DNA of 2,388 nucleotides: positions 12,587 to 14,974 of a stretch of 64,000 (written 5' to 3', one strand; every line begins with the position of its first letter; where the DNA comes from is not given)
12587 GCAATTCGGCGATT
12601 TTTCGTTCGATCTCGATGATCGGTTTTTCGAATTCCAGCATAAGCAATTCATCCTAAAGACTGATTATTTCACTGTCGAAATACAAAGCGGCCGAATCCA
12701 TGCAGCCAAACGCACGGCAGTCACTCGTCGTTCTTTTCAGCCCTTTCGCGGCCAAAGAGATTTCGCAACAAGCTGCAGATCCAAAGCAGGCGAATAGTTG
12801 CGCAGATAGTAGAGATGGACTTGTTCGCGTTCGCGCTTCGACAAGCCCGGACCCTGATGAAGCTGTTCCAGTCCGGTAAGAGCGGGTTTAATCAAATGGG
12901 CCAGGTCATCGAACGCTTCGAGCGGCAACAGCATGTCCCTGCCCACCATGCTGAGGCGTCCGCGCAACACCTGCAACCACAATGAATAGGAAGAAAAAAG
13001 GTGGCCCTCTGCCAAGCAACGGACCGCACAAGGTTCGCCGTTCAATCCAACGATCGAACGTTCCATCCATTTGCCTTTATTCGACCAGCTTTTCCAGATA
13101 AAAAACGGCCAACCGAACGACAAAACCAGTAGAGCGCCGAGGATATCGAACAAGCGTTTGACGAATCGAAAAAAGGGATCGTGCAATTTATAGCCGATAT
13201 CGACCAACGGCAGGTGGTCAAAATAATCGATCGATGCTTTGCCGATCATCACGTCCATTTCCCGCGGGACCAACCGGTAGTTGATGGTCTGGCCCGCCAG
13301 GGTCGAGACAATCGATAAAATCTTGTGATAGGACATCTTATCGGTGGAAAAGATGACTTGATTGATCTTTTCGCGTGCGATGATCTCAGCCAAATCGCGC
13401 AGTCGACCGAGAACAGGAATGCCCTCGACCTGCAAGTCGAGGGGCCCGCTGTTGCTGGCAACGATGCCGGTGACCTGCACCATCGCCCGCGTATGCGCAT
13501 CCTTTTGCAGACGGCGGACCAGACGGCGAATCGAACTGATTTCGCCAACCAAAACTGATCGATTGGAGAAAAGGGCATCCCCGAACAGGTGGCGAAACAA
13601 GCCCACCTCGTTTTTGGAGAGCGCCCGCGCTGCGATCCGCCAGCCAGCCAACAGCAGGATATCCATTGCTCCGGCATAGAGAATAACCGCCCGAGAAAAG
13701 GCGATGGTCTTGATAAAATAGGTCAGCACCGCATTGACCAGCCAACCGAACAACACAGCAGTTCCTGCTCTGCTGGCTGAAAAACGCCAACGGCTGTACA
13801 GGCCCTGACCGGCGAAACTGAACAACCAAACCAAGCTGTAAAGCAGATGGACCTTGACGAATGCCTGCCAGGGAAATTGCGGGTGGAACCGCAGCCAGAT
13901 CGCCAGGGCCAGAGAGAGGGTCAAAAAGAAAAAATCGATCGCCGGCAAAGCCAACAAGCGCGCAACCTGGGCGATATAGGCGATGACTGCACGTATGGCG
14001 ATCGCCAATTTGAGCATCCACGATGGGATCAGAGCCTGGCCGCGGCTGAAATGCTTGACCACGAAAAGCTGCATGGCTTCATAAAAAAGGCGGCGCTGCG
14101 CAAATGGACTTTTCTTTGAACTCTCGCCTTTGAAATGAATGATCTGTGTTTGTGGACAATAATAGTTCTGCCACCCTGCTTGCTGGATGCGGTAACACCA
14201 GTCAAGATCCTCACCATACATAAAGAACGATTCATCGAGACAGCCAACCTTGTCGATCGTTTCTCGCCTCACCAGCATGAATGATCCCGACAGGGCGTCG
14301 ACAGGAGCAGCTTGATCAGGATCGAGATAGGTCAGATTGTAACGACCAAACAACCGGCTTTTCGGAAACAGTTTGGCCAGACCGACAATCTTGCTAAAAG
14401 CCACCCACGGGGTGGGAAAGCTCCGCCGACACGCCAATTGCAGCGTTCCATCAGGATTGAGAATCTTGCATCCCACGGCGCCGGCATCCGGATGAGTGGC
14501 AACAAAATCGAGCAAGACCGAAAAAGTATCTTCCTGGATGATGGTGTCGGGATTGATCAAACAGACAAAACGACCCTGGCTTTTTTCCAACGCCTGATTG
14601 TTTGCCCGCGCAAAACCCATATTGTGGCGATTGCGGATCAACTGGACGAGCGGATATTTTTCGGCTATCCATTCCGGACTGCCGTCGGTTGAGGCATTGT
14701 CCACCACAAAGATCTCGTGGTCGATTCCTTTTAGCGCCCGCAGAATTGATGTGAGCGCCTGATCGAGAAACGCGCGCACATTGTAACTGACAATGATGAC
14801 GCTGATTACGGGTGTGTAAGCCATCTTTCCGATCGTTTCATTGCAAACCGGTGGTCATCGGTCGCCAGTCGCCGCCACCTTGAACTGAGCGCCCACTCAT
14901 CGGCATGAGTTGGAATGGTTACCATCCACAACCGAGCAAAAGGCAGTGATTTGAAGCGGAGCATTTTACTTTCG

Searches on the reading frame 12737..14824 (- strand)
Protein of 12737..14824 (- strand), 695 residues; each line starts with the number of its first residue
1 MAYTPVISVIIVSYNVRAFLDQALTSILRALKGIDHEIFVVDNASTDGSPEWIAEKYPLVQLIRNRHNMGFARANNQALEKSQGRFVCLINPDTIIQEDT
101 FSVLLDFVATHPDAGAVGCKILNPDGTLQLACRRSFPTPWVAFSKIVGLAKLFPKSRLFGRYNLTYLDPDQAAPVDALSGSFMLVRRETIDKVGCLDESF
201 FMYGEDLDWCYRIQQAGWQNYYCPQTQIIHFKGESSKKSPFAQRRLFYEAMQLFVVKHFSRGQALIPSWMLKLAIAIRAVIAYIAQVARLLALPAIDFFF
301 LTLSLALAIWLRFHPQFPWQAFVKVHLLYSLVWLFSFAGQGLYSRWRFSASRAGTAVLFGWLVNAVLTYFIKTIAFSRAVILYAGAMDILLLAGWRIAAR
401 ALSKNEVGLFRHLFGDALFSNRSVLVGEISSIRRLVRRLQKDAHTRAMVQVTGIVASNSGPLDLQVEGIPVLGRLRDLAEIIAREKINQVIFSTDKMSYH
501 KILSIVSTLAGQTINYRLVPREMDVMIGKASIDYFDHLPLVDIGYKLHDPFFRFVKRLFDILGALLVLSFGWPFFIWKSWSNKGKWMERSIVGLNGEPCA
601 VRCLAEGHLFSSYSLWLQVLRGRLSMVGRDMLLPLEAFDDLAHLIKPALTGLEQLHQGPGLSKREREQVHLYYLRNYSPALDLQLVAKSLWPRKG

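Call 70: search_protein_families(library=pfam, proteins=[window:12737-14824:-], max_evalue=0.0001)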
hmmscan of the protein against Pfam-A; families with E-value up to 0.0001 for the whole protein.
window:12737-14824:- (695 aa): 5 families
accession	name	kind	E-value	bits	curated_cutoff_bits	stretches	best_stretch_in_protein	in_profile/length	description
PF00535.33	Glycos_transf_2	-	9.1e-24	84.7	23.3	1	8-131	1-126/168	Glycosyl transferase family 2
PF13641.12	Glyco_tranf_2_3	-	2.4e-20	74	27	1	6-239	2-220/230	Glycosyltransferase like family 2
PF13727.12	CoA_binding_3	-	1.2e-15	58.4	25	1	341-520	4-175/175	CoA-binding domain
PF02397.22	Bac_transf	-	5.4e-09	36.3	27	1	617-690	95-174/179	Bacterial sugar transferase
PF13632.12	Glyco_trans_2_3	-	6.9e-08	33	27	1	87-335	2-196/198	Glycosyl transferase family group 2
